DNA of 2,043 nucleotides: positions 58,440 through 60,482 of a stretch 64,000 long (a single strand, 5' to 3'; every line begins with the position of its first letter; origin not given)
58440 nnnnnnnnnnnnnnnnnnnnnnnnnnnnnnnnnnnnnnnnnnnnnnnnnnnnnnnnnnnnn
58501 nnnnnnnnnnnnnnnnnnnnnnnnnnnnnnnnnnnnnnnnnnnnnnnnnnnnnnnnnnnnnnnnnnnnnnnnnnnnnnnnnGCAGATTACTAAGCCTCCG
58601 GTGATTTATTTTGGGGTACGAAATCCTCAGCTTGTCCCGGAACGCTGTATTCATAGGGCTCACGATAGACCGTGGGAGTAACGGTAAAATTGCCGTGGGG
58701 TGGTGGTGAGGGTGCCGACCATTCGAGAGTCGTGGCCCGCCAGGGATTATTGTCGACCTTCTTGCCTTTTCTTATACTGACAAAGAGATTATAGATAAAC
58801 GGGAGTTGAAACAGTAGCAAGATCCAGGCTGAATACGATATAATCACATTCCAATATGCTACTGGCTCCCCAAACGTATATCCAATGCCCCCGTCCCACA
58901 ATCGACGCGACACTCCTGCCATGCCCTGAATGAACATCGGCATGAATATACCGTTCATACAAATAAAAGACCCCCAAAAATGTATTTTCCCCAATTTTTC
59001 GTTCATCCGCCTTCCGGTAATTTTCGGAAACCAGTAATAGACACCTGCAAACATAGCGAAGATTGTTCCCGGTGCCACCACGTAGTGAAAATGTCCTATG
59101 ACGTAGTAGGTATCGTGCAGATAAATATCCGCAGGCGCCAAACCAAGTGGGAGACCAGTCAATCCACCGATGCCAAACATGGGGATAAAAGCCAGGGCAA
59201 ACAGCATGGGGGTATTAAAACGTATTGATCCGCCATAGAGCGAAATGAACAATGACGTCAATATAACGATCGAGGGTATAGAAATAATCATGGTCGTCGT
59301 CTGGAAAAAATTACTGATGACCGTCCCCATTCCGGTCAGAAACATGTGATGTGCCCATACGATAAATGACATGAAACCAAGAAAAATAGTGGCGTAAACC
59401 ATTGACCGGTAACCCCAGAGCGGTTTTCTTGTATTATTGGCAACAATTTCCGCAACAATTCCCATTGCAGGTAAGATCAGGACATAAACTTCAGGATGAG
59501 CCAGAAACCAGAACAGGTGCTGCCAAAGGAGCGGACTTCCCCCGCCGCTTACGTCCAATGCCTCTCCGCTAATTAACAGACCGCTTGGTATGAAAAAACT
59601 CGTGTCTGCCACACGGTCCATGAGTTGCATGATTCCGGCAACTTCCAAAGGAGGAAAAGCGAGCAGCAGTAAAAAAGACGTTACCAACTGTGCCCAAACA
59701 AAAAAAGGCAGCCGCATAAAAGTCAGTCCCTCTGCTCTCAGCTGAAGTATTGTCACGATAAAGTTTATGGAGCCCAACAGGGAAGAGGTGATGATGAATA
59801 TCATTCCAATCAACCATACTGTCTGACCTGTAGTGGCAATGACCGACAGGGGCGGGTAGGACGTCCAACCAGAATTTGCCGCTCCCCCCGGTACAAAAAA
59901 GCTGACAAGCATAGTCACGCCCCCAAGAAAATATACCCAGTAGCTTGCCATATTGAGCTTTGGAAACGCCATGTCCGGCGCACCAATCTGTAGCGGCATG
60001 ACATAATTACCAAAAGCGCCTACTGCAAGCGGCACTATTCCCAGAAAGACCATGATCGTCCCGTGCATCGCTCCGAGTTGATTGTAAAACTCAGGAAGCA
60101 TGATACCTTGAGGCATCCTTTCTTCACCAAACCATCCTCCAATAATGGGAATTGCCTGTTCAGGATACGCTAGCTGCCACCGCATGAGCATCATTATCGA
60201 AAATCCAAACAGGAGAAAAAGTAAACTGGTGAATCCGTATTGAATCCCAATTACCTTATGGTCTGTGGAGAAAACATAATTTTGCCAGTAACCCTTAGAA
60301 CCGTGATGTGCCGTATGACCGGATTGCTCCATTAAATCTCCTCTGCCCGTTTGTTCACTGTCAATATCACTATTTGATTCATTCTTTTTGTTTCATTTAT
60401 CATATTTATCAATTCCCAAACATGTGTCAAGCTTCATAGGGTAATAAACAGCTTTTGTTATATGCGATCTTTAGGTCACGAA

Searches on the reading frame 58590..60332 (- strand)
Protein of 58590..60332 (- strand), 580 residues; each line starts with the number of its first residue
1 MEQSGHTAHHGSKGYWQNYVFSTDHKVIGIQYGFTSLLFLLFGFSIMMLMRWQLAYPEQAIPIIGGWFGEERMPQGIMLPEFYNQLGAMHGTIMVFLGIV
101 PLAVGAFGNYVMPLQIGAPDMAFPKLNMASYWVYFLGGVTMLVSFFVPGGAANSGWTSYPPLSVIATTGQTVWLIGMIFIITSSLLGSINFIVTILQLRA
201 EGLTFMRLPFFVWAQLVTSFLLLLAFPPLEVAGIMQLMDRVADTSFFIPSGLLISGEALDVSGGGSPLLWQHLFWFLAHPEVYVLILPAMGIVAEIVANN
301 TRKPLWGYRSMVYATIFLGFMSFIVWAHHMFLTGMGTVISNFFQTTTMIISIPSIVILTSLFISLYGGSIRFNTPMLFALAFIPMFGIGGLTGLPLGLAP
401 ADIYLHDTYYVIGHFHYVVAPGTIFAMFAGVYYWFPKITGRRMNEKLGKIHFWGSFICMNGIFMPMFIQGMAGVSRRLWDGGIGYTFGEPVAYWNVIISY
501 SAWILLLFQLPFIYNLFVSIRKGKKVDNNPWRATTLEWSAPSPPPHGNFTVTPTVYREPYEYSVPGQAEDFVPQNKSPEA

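Call 58: search_protein_families(library=ncbifam, max_evalue=0.00001, proteins=[window:58590-60332:-])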
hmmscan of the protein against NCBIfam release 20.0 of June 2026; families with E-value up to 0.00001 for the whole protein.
window:58590-60332:- (580 aa): 6 families
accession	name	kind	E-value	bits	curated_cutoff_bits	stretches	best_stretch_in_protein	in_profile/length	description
TIGR02891.1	CtaD_CoxA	equivalog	3.7e-178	593.3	670.75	1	19-555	1-504/504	cytochrome c oxidase subunit I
NF050116.1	cyt_aa3_Actin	exception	7.1e-138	460.7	880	1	20-557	3-509/522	aa3-type cytochrome oxidase subunit I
TIGR02882.1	QoxB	equivalog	2.5e-130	435.9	1015.5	1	15-556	40-551/643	cytochrome aa3 quinol oxidase subunit I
TIGR02843.1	CyoB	equivalog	5.9e-126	421.5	1020.35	1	15-557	43-559/646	cytochrome o ubiquinol oxidase subunit I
NF011592.0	PRK15017.1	equivalog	3.3e-104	350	1271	1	15-557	44-560/663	cytochrome o ubiquinol oxidase subunit I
NF041075.1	quin_ox_SoxB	equivalog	1.1e-16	60.9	700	1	80-421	36-356/468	proton pump complex quinol oxidase subunit SoxB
